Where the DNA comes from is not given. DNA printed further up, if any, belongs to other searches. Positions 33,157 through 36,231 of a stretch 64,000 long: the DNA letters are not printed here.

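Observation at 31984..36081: Candidate undescribed two-gene defence module: 924-aa protein with DUF4365-like nuclease N-domain and Cys-rich C-terminus, next to a 408-aa HNH-domain protein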

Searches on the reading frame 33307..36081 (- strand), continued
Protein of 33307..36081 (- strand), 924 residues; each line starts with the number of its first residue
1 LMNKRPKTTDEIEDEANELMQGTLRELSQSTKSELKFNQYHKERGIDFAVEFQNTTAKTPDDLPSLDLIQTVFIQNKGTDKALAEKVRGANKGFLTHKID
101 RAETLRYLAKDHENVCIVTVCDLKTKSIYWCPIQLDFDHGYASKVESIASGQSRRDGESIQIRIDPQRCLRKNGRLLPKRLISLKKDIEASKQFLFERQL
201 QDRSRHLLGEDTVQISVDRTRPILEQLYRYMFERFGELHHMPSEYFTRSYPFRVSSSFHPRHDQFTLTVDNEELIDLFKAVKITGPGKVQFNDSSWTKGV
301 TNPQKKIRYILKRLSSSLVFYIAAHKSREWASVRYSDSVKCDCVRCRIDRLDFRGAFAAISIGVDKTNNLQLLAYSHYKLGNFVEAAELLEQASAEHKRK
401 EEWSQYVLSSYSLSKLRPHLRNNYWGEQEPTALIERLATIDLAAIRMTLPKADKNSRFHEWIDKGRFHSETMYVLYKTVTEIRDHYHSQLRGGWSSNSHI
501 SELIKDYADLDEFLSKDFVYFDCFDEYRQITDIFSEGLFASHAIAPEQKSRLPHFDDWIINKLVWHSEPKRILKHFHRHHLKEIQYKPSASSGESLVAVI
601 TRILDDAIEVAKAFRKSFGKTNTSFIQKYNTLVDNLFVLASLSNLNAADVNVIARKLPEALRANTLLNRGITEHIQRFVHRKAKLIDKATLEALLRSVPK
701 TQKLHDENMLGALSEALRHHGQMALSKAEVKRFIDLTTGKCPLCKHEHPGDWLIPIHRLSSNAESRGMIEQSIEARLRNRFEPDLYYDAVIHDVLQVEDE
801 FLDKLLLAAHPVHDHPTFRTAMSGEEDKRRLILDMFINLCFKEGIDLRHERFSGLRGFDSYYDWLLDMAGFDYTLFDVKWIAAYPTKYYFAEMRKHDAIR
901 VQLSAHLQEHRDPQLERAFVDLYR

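Call 80: search_solved_structures(query=P0008, max_evalue=10, show_alignments=1)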
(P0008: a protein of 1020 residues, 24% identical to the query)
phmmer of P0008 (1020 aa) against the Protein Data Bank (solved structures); distinct sequences matched with E-value up to 10: 14.
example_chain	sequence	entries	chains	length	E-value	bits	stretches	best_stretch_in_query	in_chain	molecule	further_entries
8wkt_A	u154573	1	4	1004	8.8e-37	130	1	10-258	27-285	SIR2-like domain-containing protein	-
8k98_C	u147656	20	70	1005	8.9e-37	130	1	10-258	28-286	a protein | SIR2-like domain-containing protein | SIR2 family protein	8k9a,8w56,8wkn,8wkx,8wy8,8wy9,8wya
8wks_A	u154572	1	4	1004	1.8e-35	125.6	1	10-258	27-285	SIR2-like domain-containing protein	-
8wyb_A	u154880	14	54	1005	1.8e-35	125.6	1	10-258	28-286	SIR2-like domain-containing protein | DSR2 H171A | DSR2(H171A)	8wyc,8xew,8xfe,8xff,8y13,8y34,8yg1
8wfn_A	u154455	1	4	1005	1.8e-34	122.3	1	10-258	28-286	SIR2-like domain-containing protein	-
6lhx_A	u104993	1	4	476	8.2e-22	80.4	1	12-228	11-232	ThsA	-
8bto_A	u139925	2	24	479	9.4e-21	76.9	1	12-228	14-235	NAD(+) hydrolase ThsA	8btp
7uxt_B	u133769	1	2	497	6.2e-20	74.2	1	12-259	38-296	USG protein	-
8zsf_D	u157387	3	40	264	3.8e-17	65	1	23-205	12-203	Sir2 family NAD-dependent protein deacetylase | KomC, SIR2 domain protein, NADase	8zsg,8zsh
9xvc_H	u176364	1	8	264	3.5e-16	61.8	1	23-205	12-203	KomC(H146N), a SIR2-domain NADase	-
8zsi_E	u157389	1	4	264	8.9e-16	60.5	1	23-205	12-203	Sir2 family NAD-dependent protein deacetylase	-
8wc0_A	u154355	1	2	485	1.3e-13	53.3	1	19-205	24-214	NAD(+) hydrolase ThsA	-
9v0g_E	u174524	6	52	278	2.1e-06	29.4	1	15-204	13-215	NAD-dependent protein deacetylase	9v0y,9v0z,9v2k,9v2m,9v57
9v12_i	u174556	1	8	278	0.00066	21.2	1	15-204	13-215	NAD-dependent protein deacetylase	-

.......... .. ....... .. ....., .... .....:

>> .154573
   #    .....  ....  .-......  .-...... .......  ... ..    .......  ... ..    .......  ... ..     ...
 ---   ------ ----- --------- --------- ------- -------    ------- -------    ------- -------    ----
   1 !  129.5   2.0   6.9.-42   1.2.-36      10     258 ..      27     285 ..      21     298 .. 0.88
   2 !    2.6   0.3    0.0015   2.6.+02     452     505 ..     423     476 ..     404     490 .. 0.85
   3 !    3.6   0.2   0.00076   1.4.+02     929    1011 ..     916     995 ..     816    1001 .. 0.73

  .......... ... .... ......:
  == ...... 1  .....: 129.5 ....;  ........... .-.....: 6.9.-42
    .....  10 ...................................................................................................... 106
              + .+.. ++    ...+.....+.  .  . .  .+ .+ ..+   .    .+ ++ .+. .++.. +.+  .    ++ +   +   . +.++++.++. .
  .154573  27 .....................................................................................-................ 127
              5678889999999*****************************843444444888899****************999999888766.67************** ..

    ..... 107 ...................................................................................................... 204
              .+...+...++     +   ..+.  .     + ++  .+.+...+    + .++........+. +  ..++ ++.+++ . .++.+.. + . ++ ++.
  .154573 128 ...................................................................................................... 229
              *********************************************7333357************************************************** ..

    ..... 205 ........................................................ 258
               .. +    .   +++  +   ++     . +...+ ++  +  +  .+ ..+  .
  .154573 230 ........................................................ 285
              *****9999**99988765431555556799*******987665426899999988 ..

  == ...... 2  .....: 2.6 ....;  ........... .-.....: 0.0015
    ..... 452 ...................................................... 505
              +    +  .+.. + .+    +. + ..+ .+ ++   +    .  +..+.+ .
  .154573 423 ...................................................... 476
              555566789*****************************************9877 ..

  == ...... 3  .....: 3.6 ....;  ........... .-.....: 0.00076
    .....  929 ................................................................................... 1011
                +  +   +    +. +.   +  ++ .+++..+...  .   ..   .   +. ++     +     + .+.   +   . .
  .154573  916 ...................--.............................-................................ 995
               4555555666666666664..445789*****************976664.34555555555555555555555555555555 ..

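Call 92: search_solved_structures(query=A4, max_evalue=10, show_alignments=1)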
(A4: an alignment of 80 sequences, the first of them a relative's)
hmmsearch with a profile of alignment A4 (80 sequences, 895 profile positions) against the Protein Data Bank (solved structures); distinct sequences matched with E-value up to 10: 13.
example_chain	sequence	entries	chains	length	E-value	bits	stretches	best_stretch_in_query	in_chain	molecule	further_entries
8ygo_A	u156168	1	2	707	1.7e-08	36.4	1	326-893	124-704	SIR2-like domain-containing protein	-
8ygk_A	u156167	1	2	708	1.7e-08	36.4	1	326-893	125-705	SIR2-like domain-containing protein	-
8wkt_A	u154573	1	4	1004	3.3e-07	32.1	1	326-893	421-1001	SIR2-like domain-containing protein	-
8wks_A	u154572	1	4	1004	3.3e-07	32.1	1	326-893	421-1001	SIR2-like domain-containing protein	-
8k98_C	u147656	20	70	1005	3.7e-07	31.9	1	326-893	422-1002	a protein | SIR2-like domain-containing protein | SIR2 family protein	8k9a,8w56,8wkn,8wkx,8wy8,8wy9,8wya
8wyb_A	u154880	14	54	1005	3.8e-07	31.9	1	326-893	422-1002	SIR2-like domain-containing protein | DSR2 H171A | DSR2(H171A)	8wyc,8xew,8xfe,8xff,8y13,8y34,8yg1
8wfn_A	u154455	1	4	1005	3.8e-07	31.9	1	326-893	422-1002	SIR2-like domain-containing protein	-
8bd7_E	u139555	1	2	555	0.11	13.9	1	333-367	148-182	Intraflagellar transport protein 56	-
8bd7_C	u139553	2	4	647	0.19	13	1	313-375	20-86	IFT70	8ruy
4uzy_A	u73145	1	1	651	0.2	13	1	313-375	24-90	FLAGELLAR ASSOCIATED PROTEIN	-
1nze_A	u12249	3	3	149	0.29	12.4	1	542-604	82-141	Oxygen-evolving enhancer protein 3 | Oxygen-evolving enhancer protein 3, chloroplastic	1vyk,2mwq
2vgy_A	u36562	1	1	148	0.59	11.4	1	327-362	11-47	CHAPERONE SYCD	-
2vgx_A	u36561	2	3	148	0.59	11.4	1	327-362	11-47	CHAPERONE SYCD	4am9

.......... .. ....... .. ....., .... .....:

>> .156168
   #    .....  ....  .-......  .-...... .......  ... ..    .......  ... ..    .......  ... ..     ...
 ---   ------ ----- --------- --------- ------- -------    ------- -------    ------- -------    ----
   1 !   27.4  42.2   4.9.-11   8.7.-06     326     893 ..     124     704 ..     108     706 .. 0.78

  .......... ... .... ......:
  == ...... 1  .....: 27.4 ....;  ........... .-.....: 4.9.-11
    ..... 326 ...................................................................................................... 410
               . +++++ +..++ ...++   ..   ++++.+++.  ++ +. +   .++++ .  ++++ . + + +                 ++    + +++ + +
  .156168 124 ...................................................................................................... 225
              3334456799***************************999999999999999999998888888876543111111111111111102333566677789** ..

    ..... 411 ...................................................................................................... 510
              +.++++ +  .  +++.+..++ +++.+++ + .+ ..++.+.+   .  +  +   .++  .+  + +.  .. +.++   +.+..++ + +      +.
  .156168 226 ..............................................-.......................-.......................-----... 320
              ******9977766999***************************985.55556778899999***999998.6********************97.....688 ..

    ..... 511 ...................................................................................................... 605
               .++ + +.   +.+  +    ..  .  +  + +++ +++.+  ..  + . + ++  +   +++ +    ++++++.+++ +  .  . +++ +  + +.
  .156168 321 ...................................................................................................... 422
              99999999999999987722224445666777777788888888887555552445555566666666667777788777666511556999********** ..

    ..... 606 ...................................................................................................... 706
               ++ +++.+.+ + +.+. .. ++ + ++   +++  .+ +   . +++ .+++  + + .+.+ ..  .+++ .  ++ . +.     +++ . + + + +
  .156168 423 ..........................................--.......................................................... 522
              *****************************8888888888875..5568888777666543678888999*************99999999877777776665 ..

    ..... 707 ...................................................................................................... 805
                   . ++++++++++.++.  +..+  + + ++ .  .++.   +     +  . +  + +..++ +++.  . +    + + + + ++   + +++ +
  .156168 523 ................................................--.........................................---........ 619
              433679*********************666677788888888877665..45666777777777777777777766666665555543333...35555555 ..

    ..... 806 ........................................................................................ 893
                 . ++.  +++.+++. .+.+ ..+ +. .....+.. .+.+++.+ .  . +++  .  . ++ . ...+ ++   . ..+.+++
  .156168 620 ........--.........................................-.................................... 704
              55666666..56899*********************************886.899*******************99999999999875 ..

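Call 102: search_protein_families(library=padloc, proteins=[P0008, P0001, P0005, P0007], max_evalue=1)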
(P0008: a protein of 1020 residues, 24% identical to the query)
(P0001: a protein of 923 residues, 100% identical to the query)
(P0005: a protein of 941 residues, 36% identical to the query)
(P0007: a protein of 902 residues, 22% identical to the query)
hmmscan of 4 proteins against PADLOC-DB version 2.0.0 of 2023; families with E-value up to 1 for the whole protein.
P0008 (1020 aa): 15 families
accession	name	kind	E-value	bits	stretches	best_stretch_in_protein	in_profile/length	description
PDLC00407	ThsA1|ThsA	-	2.4e-38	130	1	12-220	10-222/478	STALD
PDLC00409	ThsA1|ThsA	-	8.3e-34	115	1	11-219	10-222/242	STALD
PDLC04968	PDC-S25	-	9.9e-20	69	2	107-212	143-247/517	-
PDLC03856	LmuA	-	9.5e-17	59.3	2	87-259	102-266/433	-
PDLC04967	PDC-S25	-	7.3e-15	52.9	1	107-206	149-251/528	-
PDLC04166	Dsr1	-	9.1e-15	51.5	1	13-246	14-264/1227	-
PDLC04167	Dsr1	-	1.1e-09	34.6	1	14-247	13-271/1248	-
PDLC00412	ThsA1|ThsA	-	1.5e-06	25.6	1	166-220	2-56/314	STALD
PDLC05061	PDC-S65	-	1.9e-06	25.4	1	107-183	142-219/592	-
PDLC05060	PDC-S65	-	0.00012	19.2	1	107-170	50-117/503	-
PDLC02419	Aga_SIR2-PNTD1-PNTD2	-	0.00042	17.2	1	34-196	48-215/558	Class I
PDLC04082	SIR2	-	0.00043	17.3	1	17-53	11-47/345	-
PDLC02402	Aga_SIR2-PNTD1-PNTD2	-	0.00056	16.1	1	87-154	109-181/876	Class I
PDLC02401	Aga_SIR2-PNTD1-PNTD2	-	0.00098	16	1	103-194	92-186/524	Class I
PDLC04087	SIR2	-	0.0015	15.5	1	10-54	5-49/343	-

P0001 (923 aa): 0 families

P0005 (941 aa): 1 family
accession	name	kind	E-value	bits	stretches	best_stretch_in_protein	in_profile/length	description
PDLC02068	Cas2_II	-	0.016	12.9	1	722-772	73-122/137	-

P0007 (902 aa): 2 families
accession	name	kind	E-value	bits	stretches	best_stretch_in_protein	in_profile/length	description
PDLC02398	Aga_REase-PNTD1-PNTD2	-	0.00012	19.2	1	38-148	32-128/429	Class I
PDLC04278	PDC-M02A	-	0.015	13.3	1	80-177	65-162/167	-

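Call 105: search_dna_similar(query=P0001, collection=plasmids, mode=protein, max_rows=15)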
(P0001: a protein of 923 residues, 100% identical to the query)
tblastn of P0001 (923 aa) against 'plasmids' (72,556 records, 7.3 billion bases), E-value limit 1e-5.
Records with a match: 1; places in all: 1; records where one place covers at least 80% of the query: 0.
Best place of each record, by identity: <60% 1.
By first word of the organism name: Hymenobacter 1.
By predicted mobility (MOB-suite, as given by PLSDB): non-mobilizable 1.
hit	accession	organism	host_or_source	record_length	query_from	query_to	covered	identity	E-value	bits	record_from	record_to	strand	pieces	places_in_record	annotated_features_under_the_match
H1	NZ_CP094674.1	Hymenobacter tibetensis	Single cell,soil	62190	200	914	77%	19.5%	2e-15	89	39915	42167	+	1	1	type IIL restriction-modification enzyme MmeI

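Call 106: search_dna_similar(query=P0001, collection=phages, mode=protein, max_rows=10)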
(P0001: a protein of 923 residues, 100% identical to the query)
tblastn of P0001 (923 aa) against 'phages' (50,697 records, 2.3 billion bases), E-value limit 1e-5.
No match.

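Call 107: get_annotated_region(hit=H1, flank=7000)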
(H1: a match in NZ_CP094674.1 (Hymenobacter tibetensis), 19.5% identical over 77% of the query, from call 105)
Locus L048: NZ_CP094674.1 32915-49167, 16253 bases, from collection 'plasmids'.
description: Hymenobacter tibetensis strain KACC 21982 plasmid unnamed5, complete sequence
organism: Hymenobacter tibetensis (NCBI taxid 497967)
taxonomy: Bacteria; Bacteroidota; Cytophagia; Cytophagales; Hymenobacteraceae; Hymenobacter; Hymenobacter tibetensis
host: -; source: Single cell,soil; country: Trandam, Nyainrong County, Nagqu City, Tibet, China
typing (MOB-suite, as given by PLSDB): non-mobilizable
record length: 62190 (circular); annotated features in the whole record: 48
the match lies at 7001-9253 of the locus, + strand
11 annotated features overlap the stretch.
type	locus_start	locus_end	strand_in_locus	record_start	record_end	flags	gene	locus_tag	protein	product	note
CDS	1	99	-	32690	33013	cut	-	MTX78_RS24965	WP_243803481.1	hypothetical protein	-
CDS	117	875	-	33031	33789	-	-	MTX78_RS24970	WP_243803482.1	ParA family protein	-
CDS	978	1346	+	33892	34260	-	-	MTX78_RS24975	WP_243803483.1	hypothetical protein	-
CDS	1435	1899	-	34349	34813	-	-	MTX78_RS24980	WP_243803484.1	hypothetical protein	-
CDS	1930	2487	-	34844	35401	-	-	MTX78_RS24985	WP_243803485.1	hypothetical protein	-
CDS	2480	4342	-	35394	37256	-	-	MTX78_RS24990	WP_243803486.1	DUF4209 domain-containing protein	-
CDS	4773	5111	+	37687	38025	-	-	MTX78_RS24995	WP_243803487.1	hypothetical protein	-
CDS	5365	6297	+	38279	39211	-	-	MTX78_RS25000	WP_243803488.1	hypothetical protein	-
CDS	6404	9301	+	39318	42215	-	-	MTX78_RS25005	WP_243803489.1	type IIL restriction-modification enzyme MmeI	-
CDS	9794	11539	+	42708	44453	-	-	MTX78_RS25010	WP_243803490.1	hypothetical protein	-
CDS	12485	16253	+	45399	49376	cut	-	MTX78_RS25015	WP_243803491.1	hypothetical protein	-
